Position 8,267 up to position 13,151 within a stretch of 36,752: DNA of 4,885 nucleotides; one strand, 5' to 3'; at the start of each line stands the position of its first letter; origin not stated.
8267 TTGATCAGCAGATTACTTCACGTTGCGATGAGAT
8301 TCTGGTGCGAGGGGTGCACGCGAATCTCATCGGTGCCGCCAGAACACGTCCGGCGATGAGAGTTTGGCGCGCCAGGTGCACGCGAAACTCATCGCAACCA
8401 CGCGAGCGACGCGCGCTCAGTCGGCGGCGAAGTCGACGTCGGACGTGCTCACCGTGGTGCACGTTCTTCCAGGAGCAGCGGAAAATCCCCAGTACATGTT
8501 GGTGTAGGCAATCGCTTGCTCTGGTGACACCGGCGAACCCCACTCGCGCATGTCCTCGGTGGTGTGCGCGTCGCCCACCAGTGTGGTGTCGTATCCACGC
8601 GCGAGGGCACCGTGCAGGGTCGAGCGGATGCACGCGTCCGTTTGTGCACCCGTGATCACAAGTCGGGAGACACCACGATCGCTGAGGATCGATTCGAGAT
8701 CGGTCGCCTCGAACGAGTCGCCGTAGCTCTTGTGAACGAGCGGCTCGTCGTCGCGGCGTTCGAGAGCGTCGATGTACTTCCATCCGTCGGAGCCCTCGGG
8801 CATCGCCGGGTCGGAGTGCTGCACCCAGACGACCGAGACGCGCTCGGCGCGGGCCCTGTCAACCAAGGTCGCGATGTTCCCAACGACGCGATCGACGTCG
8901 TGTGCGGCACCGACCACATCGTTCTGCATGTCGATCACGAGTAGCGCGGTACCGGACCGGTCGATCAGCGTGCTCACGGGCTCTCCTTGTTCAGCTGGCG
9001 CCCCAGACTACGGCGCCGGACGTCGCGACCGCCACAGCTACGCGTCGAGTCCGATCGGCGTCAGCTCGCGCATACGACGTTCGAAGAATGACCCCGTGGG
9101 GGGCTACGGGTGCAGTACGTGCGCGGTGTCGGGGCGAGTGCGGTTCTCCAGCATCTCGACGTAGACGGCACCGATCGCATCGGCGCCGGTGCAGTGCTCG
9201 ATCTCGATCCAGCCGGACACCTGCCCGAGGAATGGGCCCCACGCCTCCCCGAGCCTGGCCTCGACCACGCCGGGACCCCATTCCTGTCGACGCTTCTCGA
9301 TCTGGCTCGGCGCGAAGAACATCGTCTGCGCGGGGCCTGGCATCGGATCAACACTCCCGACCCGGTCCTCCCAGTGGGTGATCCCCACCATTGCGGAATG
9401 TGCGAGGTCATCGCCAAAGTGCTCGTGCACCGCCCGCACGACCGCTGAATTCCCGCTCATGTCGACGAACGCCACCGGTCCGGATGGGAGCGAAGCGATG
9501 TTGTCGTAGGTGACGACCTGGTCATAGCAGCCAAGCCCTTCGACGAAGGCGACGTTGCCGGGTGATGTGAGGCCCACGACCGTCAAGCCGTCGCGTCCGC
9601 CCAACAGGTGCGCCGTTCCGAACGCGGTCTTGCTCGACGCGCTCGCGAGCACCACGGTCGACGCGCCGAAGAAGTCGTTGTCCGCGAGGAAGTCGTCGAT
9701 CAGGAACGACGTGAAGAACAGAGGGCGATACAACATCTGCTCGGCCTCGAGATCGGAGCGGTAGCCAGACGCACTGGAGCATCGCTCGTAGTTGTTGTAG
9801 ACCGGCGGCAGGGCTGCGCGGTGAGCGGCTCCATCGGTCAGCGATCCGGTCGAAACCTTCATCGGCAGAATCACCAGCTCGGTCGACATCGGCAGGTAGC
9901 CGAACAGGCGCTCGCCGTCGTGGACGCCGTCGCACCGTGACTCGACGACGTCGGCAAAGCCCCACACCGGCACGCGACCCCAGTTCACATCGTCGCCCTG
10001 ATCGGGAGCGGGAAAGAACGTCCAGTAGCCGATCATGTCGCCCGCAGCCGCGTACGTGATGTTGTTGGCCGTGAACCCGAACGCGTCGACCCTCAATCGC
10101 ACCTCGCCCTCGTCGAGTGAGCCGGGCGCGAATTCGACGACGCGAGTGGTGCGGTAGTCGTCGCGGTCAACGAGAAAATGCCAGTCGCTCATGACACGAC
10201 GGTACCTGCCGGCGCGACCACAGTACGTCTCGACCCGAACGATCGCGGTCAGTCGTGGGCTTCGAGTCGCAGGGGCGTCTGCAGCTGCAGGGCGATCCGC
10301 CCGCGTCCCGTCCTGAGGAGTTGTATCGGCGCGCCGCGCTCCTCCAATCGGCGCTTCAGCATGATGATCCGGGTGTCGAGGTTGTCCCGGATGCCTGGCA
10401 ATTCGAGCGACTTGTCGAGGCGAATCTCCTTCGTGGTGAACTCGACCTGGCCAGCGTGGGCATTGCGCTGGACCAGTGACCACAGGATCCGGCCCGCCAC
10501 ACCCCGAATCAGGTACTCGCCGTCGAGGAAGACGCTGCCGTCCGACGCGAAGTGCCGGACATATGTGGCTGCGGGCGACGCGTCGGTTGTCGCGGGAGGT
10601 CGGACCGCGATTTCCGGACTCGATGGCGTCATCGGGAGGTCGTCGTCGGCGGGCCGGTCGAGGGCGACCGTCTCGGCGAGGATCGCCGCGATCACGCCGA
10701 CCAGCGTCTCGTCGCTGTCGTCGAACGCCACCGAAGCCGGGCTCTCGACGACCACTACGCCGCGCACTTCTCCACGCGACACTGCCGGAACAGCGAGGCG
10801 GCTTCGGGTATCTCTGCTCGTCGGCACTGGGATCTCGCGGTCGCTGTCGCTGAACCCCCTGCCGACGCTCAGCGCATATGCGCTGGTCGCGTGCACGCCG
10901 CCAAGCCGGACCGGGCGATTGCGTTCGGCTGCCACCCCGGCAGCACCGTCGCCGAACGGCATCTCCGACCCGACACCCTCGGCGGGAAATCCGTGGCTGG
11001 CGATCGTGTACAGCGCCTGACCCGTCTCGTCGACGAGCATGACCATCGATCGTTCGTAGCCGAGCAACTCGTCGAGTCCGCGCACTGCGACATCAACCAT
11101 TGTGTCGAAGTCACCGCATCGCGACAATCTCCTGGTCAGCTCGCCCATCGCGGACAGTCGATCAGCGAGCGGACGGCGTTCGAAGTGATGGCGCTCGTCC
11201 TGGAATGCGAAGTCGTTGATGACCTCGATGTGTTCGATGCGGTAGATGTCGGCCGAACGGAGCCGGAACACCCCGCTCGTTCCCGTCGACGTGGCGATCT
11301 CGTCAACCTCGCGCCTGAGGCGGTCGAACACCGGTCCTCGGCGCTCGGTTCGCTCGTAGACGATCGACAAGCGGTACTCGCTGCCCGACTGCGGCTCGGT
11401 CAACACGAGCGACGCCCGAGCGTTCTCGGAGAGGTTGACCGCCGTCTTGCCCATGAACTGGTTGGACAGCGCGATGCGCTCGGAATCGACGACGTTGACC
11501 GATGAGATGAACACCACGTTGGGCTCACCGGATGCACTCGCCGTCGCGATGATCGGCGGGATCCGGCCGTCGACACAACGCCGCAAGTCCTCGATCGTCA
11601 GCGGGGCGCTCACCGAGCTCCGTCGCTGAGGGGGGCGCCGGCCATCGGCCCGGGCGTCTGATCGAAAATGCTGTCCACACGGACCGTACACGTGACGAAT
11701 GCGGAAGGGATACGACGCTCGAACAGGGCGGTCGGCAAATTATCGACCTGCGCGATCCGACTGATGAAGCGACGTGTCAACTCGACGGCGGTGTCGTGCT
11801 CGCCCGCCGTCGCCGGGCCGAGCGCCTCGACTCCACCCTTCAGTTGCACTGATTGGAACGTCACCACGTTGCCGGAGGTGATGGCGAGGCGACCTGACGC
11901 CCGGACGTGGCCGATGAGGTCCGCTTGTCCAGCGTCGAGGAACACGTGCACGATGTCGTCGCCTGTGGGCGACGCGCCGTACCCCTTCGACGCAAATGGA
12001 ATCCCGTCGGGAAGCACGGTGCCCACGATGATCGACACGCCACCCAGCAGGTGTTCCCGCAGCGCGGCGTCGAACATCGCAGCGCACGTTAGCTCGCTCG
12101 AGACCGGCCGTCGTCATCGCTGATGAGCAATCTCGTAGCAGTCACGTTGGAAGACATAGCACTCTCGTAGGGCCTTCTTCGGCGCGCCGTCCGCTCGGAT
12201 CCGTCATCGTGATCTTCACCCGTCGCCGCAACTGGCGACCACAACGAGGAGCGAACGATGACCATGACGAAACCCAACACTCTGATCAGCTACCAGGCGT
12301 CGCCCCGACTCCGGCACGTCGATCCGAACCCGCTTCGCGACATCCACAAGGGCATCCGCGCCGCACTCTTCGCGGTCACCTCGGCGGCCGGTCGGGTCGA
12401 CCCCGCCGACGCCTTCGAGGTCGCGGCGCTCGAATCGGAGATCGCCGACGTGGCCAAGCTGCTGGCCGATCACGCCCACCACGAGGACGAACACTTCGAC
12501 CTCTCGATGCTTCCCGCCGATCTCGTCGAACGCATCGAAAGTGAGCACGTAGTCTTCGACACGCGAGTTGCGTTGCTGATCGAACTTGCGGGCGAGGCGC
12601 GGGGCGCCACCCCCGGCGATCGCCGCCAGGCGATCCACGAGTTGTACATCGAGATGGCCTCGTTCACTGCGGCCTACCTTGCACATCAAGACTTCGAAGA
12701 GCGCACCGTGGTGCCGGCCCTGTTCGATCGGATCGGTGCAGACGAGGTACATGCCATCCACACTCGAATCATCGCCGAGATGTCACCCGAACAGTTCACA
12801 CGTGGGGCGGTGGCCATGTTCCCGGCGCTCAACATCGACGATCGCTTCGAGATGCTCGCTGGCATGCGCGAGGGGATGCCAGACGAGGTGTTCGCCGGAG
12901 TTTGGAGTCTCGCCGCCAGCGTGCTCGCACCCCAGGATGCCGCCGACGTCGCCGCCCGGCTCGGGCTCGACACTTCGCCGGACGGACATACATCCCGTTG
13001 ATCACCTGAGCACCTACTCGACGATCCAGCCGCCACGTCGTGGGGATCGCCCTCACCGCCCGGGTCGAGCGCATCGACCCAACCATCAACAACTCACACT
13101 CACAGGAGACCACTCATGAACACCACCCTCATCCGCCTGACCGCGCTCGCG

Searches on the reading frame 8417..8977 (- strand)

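Call 29: search_protein_families(library=pfam, proteins=[window:8417-8977:-], max_evalue=0.001)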
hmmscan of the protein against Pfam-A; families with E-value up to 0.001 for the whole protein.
window:8417-8977:- (186 aa): 1 family
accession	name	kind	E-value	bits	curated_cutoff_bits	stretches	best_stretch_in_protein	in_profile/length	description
PF00857.26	Isochorismatase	-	1.1e-35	123.8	27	1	10-142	1-152/175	Isochorismatase domain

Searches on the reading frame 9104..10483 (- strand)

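Call 29: search_protein_families(library=pfam, proteins=[window:9104-10483:-], max_evalue=0.001)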
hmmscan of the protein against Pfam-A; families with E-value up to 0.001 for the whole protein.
window:9104-10483:- (459 aa): 1 family
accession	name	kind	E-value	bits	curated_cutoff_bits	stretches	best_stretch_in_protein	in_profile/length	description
PF11017.14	DUF2855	-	2e-107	360.3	30.9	1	135-449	1-334/335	Protein of unknown function (DUF2855)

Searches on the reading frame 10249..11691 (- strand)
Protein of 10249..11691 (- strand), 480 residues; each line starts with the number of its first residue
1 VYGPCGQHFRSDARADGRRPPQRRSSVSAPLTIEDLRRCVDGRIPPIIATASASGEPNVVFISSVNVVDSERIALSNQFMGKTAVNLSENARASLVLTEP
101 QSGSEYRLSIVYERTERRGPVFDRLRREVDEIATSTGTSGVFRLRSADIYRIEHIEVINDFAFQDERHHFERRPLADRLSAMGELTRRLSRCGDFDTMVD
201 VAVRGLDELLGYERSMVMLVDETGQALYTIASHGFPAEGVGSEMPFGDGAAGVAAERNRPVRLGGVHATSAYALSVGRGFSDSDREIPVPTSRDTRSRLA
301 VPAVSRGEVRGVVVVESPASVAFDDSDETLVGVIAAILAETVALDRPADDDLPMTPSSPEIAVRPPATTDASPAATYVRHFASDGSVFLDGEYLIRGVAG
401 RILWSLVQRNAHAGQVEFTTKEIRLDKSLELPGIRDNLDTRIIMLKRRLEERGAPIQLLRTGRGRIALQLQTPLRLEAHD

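Call 29: search_protein_families(library=pfam, proteins=[window:10249-11691:-], max_evalue=0.001)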
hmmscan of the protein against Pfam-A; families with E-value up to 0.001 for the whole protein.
window:10249-11691:- (480 aa): 4 families
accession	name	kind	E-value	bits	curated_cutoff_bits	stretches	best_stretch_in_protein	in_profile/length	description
PF01590.32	GAF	-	3.4e-14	53.9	22.4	1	194-340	1-131/133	GAF domain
PF13185.12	GAF_2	-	2.1e-10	41.4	28.6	1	194-340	3-133/136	GAF domain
PF13492.12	GAF_3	-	7e-08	33.4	27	1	195-339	2-124/129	GAF domain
PF01243.27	PNPOx_N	-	1.1e-07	32.7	28.1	1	47-107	16-66/120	Pyridoxamine 5'-phosphate oxidase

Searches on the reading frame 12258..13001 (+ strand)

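Call 29: search_protein_families(library=pfam, proteins=[window:12258-13001:+], max_evalue=0.001)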
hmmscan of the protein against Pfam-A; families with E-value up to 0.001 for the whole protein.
window:12258-13001:+ (247 aa): 1 family
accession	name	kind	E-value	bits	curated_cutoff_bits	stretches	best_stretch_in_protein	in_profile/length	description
PF01814.28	Hemerythrin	-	2.4e-06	28.5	25.3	1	26-155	6-127/127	Hemerythrin HHE cation binding domain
